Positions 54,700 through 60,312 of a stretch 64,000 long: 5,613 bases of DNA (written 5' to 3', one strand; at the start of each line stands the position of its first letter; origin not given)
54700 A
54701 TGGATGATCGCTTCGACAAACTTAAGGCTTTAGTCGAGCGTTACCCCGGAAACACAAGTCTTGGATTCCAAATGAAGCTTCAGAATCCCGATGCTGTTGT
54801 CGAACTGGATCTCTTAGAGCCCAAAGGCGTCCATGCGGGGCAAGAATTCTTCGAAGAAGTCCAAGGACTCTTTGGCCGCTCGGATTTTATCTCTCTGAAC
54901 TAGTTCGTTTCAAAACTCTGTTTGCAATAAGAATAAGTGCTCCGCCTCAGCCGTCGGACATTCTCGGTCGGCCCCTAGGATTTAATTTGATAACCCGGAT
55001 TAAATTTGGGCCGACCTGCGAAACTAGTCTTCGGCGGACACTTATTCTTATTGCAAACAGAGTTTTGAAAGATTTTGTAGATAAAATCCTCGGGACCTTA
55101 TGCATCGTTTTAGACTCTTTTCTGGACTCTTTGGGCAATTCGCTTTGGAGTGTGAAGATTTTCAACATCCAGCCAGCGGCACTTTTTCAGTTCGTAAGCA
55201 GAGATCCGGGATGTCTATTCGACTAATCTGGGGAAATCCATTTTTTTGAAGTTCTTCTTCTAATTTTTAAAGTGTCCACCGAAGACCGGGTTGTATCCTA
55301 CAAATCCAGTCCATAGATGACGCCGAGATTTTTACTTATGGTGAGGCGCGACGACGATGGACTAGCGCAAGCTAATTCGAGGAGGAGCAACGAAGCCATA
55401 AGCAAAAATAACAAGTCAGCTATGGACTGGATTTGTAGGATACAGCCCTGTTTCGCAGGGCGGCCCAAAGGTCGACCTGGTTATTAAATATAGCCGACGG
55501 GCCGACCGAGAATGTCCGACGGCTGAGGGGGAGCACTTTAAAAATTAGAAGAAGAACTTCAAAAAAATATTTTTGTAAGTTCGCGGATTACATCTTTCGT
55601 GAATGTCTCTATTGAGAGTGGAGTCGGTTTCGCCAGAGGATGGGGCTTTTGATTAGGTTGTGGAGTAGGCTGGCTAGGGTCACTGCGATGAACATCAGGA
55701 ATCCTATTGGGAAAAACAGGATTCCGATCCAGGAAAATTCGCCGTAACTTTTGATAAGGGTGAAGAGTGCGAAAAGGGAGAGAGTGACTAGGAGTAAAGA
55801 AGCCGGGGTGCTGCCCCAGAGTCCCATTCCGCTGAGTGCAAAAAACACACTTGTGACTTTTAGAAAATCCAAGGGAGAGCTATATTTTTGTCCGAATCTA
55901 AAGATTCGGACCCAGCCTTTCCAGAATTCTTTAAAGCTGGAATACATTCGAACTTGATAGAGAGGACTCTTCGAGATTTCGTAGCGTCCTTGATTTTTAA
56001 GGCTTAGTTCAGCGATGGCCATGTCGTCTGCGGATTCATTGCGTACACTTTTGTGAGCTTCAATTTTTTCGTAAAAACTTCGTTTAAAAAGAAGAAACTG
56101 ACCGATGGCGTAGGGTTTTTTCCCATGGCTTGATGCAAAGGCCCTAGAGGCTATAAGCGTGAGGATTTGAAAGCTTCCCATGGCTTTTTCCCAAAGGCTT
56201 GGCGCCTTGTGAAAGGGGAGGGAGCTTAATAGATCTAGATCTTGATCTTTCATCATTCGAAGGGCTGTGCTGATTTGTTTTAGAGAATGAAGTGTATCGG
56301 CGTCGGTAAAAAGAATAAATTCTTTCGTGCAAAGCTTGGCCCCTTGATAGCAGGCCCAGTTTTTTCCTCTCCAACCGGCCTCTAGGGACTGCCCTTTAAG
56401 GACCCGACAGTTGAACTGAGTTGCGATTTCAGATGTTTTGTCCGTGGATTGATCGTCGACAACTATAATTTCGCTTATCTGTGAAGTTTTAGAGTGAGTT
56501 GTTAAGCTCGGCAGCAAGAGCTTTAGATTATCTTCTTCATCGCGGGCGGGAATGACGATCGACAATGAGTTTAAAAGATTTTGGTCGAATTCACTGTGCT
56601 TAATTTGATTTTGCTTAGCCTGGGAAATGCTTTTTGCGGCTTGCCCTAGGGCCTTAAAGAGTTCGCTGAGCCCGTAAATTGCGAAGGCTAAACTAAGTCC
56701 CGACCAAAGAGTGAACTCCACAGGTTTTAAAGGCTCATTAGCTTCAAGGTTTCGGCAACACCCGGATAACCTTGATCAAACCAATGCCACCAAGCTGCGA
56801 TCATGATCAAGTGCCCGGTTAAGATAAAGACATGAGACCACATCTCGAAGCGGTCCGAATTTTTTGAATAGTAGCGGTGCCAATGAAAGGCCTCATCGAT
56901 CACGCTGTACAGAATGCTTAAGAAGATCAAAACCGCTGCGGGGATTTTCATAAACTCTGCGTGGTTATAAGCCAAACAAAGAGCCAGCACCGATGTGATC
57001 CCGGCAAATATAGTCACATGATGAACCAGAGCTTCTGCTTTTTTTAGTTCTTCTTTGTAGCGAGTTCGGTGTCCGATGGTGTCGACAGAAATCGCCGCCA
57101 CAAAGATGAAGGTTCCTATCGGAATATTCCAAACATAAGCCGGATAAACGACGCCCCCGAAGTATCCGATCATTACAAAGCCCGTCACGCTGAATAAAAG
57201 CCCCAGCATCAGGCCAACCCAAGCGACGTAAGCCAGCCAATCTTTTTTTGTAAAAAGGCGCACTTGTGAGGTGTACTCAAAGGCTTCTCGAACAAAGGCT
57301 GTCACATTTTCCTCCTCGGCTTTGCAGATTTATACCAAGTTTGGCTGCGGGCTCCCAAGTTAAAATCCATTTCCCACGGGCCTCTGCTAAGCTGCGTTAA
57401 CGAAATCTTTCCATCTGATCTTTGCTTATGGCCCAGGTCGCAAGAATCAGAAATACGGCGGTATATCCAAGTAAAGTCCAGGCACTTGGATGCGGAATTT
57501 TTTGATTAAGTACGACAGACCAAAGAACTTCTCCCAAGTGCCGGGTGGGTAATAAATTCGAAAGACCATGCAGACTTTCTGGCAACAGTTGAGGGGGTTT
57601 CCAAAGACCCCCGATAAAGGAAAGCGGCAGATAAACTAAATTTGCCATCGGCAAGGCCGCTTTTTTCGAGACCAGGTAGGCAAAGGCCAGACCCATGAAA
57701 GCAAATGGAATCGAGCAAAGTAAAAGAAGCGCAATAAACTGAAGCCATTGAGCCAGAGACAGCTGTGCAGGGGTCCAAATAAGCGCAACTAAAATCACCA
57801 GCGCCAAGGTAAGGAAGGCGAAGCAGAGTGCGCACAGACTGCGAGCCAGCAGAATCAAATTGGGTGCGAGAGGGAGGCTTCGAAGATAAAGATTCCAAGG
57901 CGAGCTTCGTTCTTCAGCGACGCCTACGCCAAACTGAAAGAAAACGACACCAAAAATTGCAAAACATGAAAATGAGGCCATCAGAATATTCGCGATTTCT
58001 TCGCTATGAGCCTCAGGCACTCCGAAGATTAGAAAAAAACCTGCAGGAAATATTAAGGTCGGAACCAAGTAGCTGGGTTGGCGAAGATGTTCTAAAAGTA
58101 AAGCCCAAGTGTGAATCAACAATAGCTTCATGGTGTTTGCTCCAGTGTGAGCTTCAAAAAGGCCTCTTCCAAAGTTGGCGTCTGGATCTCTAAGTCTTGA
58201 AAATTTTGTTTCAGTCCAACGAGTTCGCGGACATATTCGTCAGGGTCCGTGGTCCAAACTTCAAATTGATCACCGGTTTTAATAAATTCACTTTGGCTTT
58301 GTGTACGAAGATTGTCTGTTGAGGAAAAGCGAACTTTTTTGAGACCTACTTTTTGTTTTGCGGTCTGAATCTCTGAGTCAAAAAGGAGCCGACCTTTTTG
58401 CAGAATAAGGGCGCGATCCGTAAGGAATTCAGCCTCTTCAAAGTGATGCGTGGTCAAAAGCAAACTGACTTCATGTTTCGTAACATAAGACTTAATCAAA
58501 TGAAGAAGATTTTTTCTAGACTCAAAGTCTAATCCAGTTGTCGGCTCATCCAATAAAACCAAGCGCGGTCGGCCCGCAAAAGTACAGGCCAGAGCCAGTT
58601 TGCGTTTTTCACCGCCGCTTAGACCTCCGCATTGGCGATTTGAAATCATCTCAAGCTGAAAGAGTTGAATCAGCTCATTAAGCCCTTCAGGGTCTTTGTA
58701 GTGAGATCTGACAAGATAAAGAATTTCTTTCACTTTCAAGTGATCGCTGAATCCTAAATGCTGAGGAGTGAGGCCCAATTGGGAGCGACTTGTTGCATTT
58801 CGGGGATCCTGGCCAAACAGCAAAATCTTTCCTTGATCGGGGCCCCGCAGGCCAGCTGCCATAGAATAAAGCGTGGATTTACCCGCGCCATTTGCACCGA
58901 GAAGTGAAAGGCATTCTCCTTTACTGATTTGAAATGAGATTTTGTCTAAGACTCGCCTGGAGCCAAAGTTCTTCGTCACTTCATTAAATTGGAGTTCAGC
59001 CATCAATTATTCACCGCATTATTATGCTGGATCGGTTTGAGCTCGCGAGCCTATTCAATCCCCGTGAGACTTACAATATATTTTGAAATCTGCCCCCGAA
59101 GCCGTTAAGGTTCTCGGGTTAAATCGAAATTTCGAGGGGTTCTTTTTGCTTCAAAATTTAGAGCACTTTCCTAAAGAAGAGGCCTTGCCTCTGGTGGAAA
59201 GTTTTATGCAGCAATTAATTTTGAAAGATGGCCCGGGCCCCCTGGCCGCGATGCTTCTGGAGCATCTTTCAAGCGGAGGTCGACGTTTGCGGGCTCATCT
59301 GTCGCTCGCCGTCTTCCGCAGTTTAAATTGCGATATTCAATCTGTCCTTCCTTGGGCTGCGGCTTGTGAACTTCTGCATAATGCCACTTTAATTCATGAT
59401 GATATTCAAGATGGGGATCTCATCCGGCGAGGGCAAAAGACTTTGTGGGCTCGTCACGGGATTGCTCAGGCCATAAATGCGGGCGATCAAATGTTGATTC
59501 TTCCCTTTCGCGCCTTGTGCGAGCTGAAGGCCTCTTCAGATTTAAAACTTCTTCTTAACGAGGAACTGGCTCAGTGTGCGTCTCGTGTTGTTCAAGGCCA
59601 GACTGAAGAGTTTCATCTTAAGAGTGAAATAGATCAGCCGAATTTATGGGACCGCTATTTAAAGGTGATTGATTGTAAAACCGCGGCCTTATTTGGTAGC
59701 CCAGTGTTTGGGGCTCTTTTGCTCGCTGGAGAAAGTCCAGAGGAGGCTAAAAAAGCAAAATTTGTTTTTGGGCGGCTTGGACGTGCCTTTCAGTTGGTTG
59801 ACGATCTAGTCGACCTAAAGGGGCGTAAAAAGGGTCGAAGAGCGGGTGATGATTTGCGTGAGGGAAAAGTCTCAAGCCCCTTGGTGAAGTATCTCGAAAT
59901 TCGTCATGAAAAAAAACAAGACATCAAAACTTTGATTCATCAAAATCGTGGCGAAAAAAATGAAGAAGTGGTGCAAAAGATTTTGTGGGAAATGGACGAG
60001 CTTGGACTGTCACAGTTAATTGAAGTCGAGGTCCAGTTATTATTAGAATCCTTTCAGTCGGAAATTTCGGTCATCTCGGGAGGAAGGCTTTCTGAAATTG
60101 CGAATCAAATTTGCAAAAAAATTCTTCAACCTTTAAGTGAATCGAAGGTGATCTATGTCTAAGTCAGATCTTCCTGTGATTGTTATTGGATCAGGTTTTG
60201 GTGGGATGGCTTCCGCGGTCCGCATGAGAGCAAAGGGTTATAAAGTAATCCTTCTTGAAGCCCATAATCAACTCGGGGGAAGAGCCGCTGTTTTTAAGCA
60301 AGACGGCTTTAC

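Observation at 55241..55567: Three hairpin elements nested one inside another in a single locus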

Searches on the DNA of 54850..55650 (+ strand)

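Call 10: search_rna_families(source=window, start=54850, end=55650, threshold=evalue, max_evalue=10)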
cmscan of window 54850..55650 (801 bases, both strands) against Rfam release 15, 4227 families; matches with E-value up to 10: 3.
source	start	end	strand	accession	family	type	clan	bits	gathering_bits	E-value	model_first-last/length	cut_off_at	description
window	54907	54938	-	RF01348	CRISPR-DR38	Gene; CRISPR;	-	16.9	44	6.4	1-35/35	no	CRISPR RNA direct repeat element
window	55184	55261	-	RF01962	RMST_1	Gene; lncRNA;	-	15.8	40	0.49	1-61/61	no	Rhabdomyosarcoma 2 associated transcript conserved region 1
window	54928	55051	+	RF02768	Ysr155_RyfD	Gene; sRNA;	-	15.1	42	2.8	1-140/140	no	Yersinia sRNA 155(RyfD)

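Call 30: search_dna_similar(query=window:54904-55608:+, collection=plasmids, mode=distant, max_evalue=0.01)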
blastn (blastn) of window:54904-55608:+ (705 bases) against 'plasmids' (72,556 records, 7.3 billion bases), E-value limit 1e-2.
No match.

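Call 31: search_dna_similar(query=window:54904-55608:+, collection=phages, mode=distant, max_evalue=0.01)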
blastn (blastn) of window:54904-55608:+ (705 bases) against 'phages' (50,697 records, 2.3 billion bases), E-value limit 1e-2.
No match.

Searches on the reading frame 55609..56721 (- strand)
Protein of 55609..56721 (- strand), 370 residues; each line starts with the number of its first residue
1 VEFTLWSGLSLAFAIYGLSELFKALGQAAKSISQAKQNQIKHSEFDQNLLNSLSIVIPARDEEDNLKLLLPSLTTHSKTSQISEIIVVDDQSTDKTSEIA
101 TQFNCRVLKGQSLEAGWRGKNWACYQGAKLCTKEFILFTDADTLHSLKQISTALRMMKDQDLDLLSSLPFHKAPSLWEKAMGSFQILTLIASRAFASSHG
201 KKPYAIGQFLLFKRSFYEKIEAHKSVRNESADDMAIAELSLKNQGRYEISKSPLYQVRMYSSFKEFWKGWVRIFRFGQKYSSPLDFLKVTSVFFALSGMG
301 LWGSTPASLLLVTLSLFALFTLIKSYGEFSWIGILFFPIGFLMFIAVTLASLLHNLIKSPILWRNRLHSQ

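Call 13: find_encoding_contigs(protein=window:55609-56721:-, flank=3000, max_places=10)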
Protein window:55609-56721:- (370 aa): no gene with exactly this product is on record in the collection.

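Call 48: search_protein_families(library=pfam, proteins=[window:55609-56721:-], max_evalue=0.00001)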
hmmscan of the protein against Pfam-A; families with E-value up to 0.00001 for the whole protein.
window:55609-56721:- (370 aa): 3 families
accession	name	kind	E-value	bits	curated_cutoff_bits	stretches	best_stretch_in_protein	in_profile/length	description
PF00535.33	Glycos_transf_2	-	7.1e-20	72.1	23.3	1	54-220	1-167/168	Glycosyl transferase family 2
PF13506.12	Glyco_transf_21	-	6.3e-13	49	21.7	1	114-272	12-171/174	Glycosyl transferase family 21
PF13641.12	Glyco_tranf_2_3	-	5.2e-08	33.6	27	1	53-245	3-198/230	Glycosyltransferase like family 2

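Call 65: search_protein_families(library=ncbifam, proteins=[window:55609-56721:-], max_evalue=0.001)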
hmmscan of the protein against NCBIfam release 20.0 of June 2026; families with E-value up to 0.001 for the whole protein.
window:55609-56721:- (370 aa): 16 families
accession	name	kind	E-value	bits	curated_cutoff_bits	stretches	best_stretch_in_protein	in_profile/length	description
TIGR03469.1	HpnB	hypoth_equivalog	1.4e-33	116.5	379.25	1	46-369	39-385/386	hopene-associated glycosyltransferase HpnB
NF045692.1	OglycostaseCruG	equivalog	2.5e-25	89.2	600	1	35-276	25-275/386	2'-O-glycosyltransferase CruG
TIGR04283.1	glyco_like_mftF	equivalog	2.8e-14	53.2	182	1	53-250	1-178/221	TIGR04283 family arsenosugar biosynthesis glycosyltransferase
TIGR03965.1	mycofact_glyco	equivalog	1.8e-13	50.2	280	1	49-145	72-167/467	mycofactocin biosynthesis glycosyltransferase MftF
NF007482.0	PRK10073.1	equivalog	1.4e-12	47.2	423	1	49-165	4-118/334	glycosyltransferase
NF010496.0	PRK13915.1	equivalog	4.8e-12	45.6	262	1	49-151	29-135/307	glucosyl-3-phosphoglycerate synthase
NF041875.1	EPS_EpsD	equivalog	3.1e-08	33.4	370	1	53-155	1-102/325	exopolysaccharide biosynthesis glycosyltransferase EpsD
TIGR03937.1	PgaC_IcaA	equivalog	3.3e-08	32.9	422.3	1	37-155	31-148/407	poly-beta-1,6-N-acetyl-D-glucosamine synthase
TIGR04182.1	glyco_TIGR04182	equivalog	7.1e-08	32.2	325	1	54-155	3-95/293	S-layer glycoprotein N-glycosyltransferase AglJ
NF038302.1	EPS_HpsE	equivalog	7.9e-08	31.6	300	1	53-158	3-112/307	hormogonium polysaccharide biosynthesis glycosyltransferase HpsE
TIGR03472.1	HpnI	equivalog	6.3e-05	22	310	1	131-353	125-351/373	bacteriohopanetetrol glucosamine biosynthesis glycosyltransferase HpnI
NF007986.1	PRK10714.1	equivalog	6.7e-05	22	529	1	50-176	5-133/316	undecaprenyl-phosphate 4-deoxy-4-formamido-L-arabinose transferase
NF058614.1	PPMAGASynPpgS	equivalog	0.00016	21.1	370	1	78-172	22-116/226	polyprenyl-phospho-N-acetylgalactosaminyl synthase PpgS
NF041391.1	DPhHxTase_Halo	equivalog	0.00038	19.5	375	1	62-159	6-95/213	dolichyl-phosphate hexose transferase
NF047683.1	TeichurnBiosyTuaG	equivalog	0.00043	20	400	0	52-161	7-115/252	teichuronic acid biosynthesis protein TuaG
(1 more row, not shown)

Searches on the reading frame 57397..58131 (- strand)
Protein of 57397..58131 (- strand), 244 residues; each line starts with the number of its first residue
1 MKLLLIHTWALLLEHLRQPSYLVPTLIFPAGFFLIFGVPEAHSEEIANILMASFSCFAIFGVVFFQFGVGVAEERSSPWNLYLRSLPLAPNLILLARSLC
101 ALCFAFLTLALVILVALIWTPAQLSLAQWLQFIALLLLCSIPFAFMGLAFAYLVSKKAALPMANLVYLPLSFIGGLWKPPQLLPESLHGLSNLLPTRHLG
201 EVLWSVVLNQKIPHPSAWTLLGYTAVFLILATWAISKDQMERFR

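Call 48: search_protein_families(library=pfam, proteins=[window:57397-58131:-], max_evalue=0.00001)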
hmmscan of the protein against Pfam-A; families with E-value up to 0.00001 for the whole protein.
window:57397-58131:- (244 aa): 2 families
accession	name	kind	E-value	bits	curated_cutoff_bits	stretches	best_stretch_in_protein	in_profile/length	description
PF01061.29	ABC2_membrane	-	1.7e-13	51.1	26.9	1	5-204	4-207/211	ABC-2 type transporter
PF12698.13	ABC2_membrane_3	-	8e-10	38.8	31.6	1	44-233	158-343/347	ABC-2 family transporter protein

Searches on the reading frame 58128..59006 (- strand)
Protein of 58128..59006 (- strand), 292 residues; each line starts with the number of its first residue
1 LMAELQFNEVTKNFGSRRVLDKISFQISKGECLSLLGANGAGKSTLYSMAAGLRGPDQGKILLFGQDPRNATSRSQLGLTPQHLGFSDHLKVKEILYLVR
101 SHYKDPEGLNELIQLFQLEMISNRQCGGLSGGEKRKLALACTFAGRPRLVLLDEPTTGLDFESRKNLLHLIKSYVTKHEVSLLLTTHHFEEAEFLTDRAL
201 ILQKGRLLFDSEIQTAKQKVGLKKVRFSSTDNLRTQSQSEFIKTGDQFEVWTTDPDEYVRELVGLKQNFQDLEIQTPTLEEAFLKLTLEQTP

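Call 48: search_protein_families(library=pfam, proteins=[window:58128-59006:-], max_evalue=0.00001)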
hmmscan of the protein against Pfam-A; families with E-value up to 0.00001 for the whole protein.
window:58128-59006:- (292 aa): 3 families
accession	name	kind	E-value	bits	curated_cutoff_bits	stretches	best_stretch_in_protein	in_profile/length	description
PF00005.33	ABC_tran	-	2.7e-29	102.9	25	1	20-157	1-137/137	ABC transporter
PF13304.12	AAA_21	-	1.7e-11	45.2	27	1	129-188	238-299/304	AAA domain, putative AbiEii toxin, Type IV TA system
PF02463.25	SMC_N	-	3.3e-06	27.1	40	0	110-187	121-197/220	RecF/RecN/SMC N terminal domain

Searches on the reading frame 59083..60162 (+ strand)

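Call 52: search_protein_families(library=pfam, proteins=[window:59083-60162:+], max_evalue=0.00001)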
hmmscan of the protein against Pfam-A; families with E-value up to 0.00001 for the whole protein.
window:59083-60162:+ (359 aa): 1 family
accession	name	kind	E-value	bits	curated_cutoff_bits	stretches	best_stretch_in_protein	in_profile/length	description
PF00348.22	polyprenyl_synt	-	1.6e-51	175.4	27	1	56-300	6-247/251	Polyprenyl synthetase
